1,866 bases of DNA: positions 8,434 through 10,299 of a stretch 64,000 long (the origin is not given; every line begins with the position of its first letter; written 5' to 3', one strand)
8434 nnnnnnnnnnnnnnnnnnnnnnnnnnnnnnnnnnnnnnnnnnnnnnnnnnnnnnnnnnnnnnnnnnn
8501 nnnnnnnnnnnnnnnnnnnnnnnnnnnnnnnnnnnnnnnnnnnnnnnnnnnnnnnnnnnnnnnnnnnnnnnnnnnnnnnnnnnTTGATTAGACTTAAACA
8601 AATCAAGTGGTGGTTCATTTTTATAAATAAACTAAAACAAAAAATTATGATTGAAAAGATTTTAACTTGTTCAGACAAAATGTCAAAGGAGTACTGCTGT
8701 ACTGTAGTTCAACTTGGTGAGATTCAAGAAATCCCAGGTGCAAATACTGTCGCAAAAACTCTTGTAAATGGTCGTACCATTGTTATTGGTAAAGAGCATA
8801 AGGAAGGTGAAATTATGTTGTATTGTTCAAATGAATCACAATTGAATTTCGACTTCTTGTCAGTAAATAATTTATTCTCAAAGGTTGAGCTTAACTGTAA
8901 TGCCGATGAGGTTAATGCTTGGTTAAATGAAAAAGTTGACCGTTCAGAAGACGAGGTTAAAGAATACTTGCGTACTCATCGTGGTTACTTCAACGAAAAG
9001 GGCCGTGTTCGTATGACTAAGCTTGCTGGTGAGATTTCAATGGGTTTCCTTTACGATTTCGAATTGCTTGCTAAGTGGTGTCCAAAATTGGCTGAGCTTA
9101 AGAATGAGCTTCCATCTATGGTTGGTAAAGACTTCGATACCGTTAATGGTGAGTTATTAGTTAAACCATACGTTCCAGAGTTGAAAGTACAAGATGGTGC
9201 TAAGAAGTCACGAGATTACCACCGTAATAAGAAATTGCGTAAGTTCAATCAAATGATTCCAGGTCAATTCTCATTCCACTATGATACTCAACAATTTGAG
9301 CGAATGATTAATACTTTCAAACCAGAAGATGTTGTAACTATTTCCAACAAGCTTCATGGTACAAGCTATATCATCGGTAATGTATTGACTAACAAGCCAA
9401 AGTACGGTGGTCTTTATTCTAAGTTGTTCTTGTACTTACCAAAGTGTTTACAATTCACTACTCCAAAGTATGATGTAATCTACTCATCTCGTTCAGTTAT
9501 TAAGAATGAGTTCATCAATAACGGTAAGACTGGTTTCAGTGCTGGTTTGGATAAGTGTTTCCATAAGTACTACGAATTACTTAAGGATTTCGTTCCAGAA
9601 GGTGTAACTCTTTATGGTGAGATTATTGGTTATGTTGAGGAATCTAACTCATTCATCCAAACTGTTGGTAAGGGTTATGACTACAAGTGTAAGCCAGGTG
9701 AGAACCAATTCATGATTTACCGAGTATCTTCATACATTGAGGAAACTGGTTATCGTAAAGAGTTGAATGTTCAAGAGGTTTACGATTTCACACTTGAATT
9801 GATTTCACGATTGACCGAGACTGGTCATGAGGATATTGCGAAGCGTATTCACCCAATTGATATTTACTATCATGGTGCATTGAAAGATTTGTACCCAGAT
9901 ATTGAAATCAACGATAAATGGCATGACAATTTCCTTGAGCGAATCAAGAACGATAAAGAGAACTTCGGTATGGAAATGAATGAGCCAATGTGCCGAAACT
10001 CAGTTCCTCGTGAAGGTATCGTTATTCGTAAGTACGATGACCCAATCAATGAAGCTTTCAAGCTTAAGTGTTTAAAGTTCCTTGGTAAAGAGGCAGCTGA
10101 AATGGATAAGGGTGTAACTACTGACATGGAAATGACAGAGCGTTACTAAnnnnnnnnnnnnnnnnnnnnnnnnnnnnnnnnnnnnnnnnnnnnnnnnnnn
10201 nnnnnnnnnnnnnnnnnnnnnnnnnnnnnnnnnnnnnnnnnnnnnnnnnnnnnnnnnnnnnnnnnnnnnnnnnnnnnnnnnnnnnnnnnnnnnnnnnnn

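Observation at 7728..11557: RNA repair-like module: Rnl2-type ligase with long N-terminal extension, PNK-like kinase, TM2 protein and possible HNH protein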

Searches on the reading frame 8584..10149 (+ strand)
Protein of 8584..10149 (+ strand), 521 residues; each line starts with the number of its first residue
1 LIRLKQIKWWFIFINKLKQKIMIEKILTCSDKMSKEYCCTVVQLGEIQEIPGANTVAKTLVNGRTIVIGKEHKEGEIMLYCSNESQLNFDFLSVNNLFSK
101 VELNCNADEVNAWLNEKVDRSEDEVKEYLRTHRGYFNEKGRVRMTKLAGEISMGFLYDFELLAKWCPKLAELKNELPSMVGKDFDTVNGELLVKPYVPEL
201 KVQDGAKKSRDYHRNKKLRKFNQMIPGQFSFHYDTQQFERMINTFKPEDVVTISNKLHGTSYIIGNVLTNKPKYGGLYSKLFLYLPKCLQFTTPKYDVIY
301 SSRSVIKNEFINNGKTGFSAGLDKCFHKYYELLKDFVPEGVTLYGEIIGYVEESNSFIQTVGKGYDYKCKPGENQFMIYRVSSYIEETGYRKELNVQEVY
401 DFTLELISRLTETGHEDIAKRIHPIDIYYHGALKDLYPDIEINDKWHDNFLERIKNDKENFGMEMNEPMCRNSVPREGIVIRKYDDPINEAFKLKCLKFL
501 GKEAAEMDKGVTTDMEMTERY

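Call 3: search_protein_families(library=pfam, proteins=[window:8584-10149:+], max_evalue=0.1)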
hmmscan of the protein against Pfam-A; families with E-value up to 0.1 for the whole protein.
window:8584-10149:+ (521 aa): 1 family
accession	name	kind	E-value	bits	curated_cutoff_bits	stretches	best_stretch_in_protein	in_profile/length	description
PF21189.3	PHA02142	-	5.6e-05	24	27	1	40-90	3-58/92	PHA02142 OB-fold domain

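Call 4: search_protein_families(library=phrogs, proteins=[window:8584-10149:+], max_evalue=0.01)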
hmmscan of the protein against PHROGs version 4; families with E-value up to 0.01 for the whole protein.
window:8584-10149:+ (521 aa): 1 family
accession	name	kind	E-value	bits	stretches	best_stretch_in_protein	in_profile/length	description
phrog_968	-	DNA, RNA and nucleotide metabolism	4e-36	125.8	1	33-509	5-398/398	RNA ligase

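Call 5: search_solved_structures(query=window:8584-10149:+, max_evalue=1, show_alignments=2)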
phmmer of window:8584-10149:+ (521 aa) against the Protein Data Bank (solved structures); distinct sequences matched with E-value up to 1: 1.
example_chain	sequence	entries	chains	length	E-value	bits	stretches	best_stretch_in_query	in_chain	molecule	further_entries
7jid_A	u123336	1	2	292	0.031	16.1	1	218-319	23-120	UDP-L-Rhamnose Synthase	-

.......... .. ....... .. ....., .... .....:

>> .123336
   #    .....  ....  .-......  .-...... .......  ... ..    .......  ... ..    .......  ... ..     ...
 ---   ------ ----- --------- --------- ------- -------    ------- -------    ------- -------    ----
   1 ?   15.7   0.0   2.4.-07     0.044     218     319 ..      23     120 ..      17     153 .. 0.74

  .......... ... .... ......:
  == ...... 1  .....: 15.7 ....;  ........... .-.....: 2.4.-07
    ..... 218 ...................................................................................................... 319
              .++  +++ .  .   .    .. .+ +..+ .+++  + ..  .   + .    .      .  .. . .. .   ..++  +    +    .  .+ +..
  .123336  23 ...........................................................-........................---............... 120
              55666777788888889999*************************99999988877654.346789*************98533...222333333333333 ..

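Call 7: search_protein_families(library=ncbifam, proteins=[window:8584-10149:+], max_evalue=0.1)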
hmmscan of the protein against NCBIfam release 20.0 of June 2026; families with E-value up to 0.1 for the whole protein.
window:8584-10149:+ (521 aa): 1 family
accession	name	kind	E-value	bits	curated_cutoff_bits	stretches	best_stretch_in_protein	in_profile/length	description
TIGR02306.1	RNA_lig_DRB0094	equivalog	6e-05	22.1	151.15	1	225-264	136-174/341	RNA ligase (ATP)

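Call 9: search_dna_similar(query=window:8584-10149:+, collection=phages, mode=protein, max_rows=25, max_evalue=0.001)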
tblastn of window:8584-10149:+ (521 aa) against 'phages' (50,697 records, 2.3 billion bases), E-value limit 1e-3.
Records with a match: 379; places in all: 380; records where one place covers at least 80% of the query: 172.
Best place of each record, by identity: <60% 379.
By first word of the organism name: Mycobacterium 296; Microbacterium 27; Gordonia 22; Prevotella 15; Bacillus 8; Synechococcus 2; Alishewanella 2; Nitratidesulfovibrio 1; Desulfovibrio 1; Bacteriophage 1; and 4 more.
By host as written in the record: Mycobacterium smegmatis mc2 155 208; Mycobacterium smegmatis mc#155 47; Gordonia terrae 3612 20; Mycobacterium smegmatis mc2155 20; Prevotella sp. 15; Microbacterium foliorum NRRL B-24224 SEA 9; Microbacterium foliorum NRRL B-24224 8; Mycobacterium sp. 7; and 23 more.
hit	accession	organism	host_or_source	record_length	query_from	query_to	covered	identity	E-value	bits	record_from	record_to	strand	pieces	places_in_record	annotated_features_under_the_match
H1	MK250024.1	Prevotella phage Lak-B5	Prevotella sp.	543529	15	512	96%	31.9%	4e-55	206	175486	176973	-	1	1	record has no annotation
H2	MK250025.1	Prevotella phage Lak-B6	Prevotella sp.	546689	15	512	96%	31.9%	4e-55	206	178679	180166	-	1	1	record has no annotation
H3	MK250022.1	Prevotella phage Lak-B3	Prevotella sp.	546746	15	512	96%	31.9%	4e-55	206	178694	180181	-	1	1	record has no annotation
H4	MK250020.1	Prevotella phage Lak-B1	Prevotella sp.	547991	15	512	96%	31.9%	4e-55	206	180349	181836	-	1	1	record has no annotation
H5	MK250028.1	Prevotella phage Lak-B9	Prevotella sp.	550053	15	512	96%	31.9%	4e-55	206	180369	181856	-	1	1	record has no annotation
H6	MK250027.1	Prevotella phage Lak-B8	Prevotella sp.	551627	15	512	96%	31.8%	1e-54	204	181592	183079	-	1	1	record has no annotation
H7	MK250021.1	Prevotella phage Lak-B2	Prevotella sp.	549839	15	512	96%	31.8%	1e-54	204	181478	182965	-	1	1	record has no annotation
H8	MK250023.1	Prevotella phage Lak-B4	Prevotella sp.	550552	15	512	96%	31.8%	1e-54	204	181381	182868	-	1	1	record has no annotation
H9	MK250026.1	Prevotella phage Lak-B7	Prevotella sp.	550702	15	512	96%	31.8%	1e-54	204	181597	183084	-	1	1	record has no annotation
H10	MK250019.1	Prevotella phage Lak-A2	Prevotella sp.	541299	19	512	95%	31.2%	7e-54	202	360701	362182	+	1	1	record has no annotation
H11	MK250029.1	Prevotella phage Lak-C1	Prevotella sp.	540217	19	512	95%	31.1%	3e-53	200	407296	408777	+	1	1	record has no annotation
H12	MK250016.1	Prevotella phage Lak-A1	Prevotella sp.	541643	19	512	95%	30.9%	8e-49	187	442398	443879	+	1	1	record has no annotation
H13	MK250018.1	Prevotella phage Lak-A1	Prevotella sp.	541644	19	512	95%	30.9%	8e-49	187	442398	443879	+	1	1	record has no annotation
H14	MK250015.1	Prevotella phage Lak-A1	Prevotella sp.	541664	19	512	95%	30.9%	8e-49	187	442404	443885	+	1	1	record has no annotation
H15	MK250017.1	Prevotella phage Lak-A1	Prevotella sp.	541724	19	512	95%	30.9%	8e-49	187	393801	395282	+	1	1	record has no annotation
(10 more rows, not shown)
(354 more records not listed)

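Call 11: find_homologous_proteins(query=window:8584-10149:+, max_evalue=0.00001)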
Query window:8584-10149:+ (521 aa): 1709 proteins with E <= 0.00001 among 6787 candidates; the best 120 are listed.
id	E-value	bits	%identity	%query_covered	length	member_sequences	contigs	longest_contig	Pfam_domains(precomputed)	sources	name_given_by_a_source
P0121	0.0e+0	1130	98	96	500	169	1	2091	-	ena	-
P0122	9.6e-240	815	72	96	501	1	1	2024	PF21189.4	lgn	-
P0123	3.8e-229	780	69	96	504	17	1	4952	-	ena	-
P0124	6.4e-228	776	68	96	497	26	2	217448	PF21189.4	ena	-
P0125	5.1e-226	769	68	95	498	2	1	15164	PF09414.16,PF21189.4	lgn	-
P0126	1.7e-224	764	67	96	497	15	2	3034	PF09414.16,PF21189.4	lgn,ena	-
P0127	2.9e-224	764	68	96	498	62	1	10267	PF09414.16,PF21189.4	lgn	-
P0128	4.7e-223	760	68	96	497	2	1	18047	-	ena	-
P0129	6.9e-223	759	67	96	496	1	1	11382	PF21189.4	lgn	-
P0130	1.2e-222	758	67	96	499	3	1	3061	PF21189.4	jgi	-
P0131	5.4e-216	736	66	96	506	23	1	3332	PF21189.4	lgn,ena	-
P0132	7.7e-216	736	76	83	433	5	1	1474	-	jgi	jgi:hypothetical protein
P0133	3.6e-213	727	64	96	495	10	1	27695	PF21189.4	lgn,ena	-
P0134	6.7e-213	726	65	96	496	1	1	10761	PF09414.16,PF21189.4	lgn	-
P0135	1.6e-211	722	63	96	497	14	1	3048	-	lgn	-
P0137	1.1e-208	712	63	94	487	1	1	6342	PF21189.4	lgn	-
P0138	5.7e-202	690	62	96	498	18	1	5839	PF21189.4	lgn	-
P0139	3.7e-201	687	61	95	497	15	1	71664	PF21189.4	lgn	-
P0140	1.1e-200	686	62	96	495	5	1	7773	PF21189.4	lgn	-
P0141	1.3e-200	686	62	96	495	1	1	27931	PF21189.4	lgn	-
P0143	8.7e-189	647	59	95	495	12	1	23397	PF09414.16,PF21189.4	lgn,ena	-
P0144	7.5e-184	630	59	96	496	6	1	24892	PF09414.16,PF21189.4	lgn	-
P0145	1.3e-182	626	57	96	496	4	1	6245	PF09414.16,PF21189.4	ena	-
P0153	1.1e-159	551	53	95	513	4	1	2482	PF21189.4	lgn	-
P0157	7.0e-157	541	54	96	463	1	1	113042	PF21189.4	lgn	-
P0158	2.0e-155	537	54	95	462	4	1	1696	PF09414.16,PF21189.4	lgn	-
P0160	6.4e-153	528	92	49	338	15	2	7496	PF21189.4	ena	-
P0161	2.7e-152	526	48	97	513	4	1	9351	PF09414.16,PF21189.4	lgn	-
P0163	5.3e-151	522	51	96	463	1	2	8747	PF21189.4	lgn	-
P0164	1.9e-150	520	52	95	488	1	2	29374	PF21189.4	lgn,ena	-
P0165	9.3e-150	518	53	95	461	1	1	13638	PF09414.16,PF21189.4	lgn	-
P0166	1.1e-149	518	52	96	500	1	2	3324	PF09414.16,PF21189.4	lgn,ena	-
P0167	4.1e-149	516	52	95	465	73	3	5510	PF21189.4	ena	-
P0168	1.2e-146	508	51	95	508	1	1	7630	PF21189.4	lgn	-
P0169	2.0e-145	504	51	96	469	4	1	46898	PF09414.16,PF21189.4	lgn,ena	-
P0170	4.7e-145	502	51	95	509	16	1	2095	PF21189.4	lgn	-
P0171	1.7e-144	500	49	96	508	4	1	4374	PF09414.16,PF21189.4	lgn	-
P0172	4.5e-144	499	50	95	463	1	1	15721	PF21189.4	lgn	-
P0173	1.2e-143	498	48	96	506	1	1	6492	PF21189.4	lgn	-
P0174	1.3e-143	497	52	96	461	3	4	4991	PF21189.4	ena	-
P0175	1.4e-142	494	51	95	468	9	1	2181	PF09414.16,PF21189.4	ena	-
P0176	7.9e-142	492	49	96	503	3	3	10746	PF21189.4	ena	-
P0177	1.2e-140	488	51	96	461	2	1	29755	PF21189.4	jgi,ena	-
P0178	2.5e-140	487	46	96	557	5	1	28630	PF21189.4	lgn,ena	-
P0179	2.8e-140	487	46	96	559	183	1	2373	PF21189.4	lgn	-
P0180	3.4e-140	486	49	97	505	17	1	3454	PF21189.4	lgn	-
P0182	4.7e-140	486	49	96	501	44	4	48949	PF09414.16,PF21189.4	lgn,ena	-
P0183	5.5e-140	486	49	96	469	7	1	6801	PF09414.16,PF21189.4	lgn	-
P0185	1.5e-138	481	49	96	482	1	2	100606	PF09414.16,PF21189.4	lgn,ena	-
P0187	1.8e-138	481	44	96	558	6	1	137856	PF21189.4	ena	-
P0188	1.9e-138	480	49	96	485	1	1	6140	PF21189.4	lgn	-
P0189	3.3e-138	480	47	96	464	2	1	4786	PF09414.16,PF21189.4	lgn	-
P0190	9.7e-138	478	51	95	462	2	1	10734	PF09414.16,PF21189.4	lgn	-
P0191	1.3e-137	478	49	96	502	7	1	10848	PF21189.4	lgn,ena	-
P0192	1.6e-137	477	47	96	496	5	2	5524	PF21189.4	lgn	-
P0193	2.5e-137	477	48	96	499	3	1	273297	PF21189.4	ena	-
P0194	2.6e-137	477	49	96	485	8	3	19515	PF21189.4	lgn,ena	-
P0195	2.8e-137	477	47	96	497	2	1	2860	PF21189.4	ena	-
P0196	3.0e-137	477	49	95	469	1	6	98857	PF21189.4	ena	-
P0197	1.2e-136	475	49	96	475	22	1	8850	PF21189.4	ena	-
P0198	2.6e-136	473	48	96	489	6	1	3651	PF09414.16,PF21189.4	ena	-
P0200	3.9e-135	470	44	96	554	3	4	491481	PF21189.4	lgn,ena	-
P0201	5.2e-134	466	48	96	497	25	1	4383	PF21189.4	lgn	-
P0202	5.5e-134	466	47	96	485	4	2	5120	PF21189.4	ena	-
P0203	5.7e-134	466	48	96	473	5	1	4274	PF21189.4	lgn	-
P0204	1.1e-133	465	49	95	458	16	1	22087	PF09414.16,PF21189.4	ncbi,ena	-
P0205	1.9e-133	464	48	96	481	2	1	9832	PF09414.16,PF21189.4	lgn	-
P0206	5.6e-133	462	48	95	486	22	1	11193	PF21189.4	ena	-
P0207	1.1e-132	462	48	95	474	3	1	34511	PF21189.4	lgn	-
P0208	1.9e-132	461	48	95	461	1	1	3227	PF09414.16,PF21189.4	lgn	-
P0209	4.0e-132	460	46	80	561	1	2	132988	PF21189.4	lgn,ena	-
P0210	4.6e-132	459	46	96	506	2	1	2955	PF21189.4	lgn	-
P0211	2.3e-131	457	44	96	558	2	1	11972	PF21189.4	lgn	-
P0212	1.0e-130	455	48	94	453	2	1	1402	PF21189.4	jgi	jgi:hypothetical protein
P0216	6.1e-129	449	48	95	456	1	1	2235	PF09414.16,PF21189.4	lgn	-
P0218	2.2e-128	447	48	96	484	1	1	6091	PF09414.16,PF21189.4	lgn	-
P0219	3.2e-128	447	43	95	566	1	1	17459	PF21189.4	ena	-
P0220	6.7e-128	446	46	96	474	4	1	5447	PF09414.16,PF21189.4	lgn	-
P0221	7.9e-128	445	46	96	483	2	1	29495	PF09414.16,PF21189.4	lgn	-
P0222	2.7e-127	444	45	97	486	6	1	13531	PF21189.4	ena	-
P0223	6.4e-127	442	45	96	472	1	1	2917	PF09414.16,PF21189.4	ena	-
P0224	7.6e-127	442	47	96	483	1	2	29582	PF21189.4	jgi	-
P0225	1.2e-126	442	47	95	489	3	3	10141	PF09414.16,PF21189.4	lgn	-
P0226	2.4e-126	441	47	95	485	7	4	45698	PF09414.16,PF21189.4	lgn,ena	-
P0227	3.2e-126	440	47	96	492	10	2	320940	PF09414.16,PF21189.4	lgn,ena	-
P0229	7.0e-126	439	47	96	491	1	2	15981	PF21189.4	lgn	-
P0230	1.3e-125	438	46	96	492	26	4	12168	PF21189.4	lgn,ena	-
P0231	2.2e-125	437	46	95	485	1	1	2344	PF09414.16,PF21189.4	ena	-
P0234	3.1e-125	437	45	95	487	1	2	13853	PF09414.16,PF21189.4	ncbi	-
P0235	4.2e-125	436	41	95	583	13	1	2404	PF21189.4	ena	-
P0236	4.8e-125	436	46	95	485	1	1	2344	PF21189.4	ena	-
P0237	5.4e-125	436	45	96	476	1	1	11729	PF09414.16,PF21189.4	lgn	-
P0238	9.4e-125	435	46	96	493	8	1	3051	PF21189.4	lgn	-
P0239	1.1e-124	435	45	95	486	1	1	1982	PF09414.16,PF21189.4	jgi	jgi:hypothetical protein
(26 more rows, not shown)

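Call 16: find_encoding_contigs(protein=P0144, flank=8000, max_places=2)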
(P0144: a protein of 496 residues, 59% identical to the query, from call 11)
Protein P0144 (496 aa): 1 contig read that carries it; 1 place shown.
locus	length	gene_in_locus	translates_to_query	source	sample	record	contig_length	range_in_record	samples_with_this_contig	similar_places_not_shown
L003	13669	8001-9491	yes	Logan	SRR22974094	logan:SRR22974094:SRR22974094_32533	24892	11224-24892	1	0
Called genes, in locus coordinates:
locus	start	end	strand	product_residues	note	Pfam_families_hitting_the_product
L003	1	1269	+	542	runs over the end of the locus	PF08443:RimK, PF02955:GSH-S_ATP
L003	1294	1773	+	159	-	-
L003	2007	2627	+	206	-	-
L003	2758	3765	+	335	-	-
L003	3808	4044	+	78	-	-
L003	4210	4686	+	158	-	-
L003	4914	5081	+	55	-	-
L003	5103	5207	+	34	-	-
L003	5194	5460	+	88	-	-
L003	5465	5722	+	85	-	-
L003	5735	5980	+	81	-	-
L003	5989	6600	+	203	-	PF00149:Metallophos, PF12850:Metallophos_2 (weak)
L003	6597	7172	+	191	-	-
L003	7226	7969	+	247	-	PF00149:Metallophos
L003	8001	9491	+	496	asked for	PF21189:PHA02142 (faint), PF09414:RNA_ligase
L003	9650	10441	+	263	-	-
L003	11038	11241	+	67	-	-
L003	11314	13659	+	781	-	-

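Call 26: search_solved_structures(query=A2, max_evalue=1, show_alignments=3)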
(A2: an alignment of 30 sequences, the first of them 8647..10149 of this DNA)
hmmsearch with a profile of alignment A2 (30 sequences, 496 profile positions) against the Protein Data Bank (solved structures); distinct sequences matched with E-value up to 1: 9.
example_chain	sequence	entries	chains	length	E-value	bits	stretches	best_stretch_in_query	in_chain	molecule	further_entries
6vt4_A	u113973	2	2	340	6.6e-06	28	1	18-69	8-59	RNA Ligase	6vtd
5cot_A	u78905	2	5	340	6.8e-06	27.9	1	18-69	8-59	Naegleria gruberi RNA ligase | RNA ligase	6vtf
5cou_A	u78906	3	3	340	7.2e-06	27.9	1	18-70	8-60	Naegleria gruberi RNA ligase | RNA ligase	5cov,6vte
6vt9_A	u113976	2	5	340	7.3e-06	27.8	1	18-69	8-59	RNA ligase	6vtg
6vt1_A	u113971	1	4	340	7.4e-06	27.8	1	18-69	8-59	RNA Ligase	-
6vt5_A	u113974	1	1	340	7.7e-06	27.8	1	18-69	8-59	RNA Ligase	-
6vt0_A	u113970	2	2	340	8.2e-06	27.7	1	18-69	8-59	RNA Ligase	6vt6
6vt3_A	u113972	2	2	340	1.4e-05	26.9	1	18-69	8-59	RNA Ligase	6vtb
6vt8_A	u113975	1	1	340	2.2e-05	26.3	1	18-69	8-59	RNA Ligase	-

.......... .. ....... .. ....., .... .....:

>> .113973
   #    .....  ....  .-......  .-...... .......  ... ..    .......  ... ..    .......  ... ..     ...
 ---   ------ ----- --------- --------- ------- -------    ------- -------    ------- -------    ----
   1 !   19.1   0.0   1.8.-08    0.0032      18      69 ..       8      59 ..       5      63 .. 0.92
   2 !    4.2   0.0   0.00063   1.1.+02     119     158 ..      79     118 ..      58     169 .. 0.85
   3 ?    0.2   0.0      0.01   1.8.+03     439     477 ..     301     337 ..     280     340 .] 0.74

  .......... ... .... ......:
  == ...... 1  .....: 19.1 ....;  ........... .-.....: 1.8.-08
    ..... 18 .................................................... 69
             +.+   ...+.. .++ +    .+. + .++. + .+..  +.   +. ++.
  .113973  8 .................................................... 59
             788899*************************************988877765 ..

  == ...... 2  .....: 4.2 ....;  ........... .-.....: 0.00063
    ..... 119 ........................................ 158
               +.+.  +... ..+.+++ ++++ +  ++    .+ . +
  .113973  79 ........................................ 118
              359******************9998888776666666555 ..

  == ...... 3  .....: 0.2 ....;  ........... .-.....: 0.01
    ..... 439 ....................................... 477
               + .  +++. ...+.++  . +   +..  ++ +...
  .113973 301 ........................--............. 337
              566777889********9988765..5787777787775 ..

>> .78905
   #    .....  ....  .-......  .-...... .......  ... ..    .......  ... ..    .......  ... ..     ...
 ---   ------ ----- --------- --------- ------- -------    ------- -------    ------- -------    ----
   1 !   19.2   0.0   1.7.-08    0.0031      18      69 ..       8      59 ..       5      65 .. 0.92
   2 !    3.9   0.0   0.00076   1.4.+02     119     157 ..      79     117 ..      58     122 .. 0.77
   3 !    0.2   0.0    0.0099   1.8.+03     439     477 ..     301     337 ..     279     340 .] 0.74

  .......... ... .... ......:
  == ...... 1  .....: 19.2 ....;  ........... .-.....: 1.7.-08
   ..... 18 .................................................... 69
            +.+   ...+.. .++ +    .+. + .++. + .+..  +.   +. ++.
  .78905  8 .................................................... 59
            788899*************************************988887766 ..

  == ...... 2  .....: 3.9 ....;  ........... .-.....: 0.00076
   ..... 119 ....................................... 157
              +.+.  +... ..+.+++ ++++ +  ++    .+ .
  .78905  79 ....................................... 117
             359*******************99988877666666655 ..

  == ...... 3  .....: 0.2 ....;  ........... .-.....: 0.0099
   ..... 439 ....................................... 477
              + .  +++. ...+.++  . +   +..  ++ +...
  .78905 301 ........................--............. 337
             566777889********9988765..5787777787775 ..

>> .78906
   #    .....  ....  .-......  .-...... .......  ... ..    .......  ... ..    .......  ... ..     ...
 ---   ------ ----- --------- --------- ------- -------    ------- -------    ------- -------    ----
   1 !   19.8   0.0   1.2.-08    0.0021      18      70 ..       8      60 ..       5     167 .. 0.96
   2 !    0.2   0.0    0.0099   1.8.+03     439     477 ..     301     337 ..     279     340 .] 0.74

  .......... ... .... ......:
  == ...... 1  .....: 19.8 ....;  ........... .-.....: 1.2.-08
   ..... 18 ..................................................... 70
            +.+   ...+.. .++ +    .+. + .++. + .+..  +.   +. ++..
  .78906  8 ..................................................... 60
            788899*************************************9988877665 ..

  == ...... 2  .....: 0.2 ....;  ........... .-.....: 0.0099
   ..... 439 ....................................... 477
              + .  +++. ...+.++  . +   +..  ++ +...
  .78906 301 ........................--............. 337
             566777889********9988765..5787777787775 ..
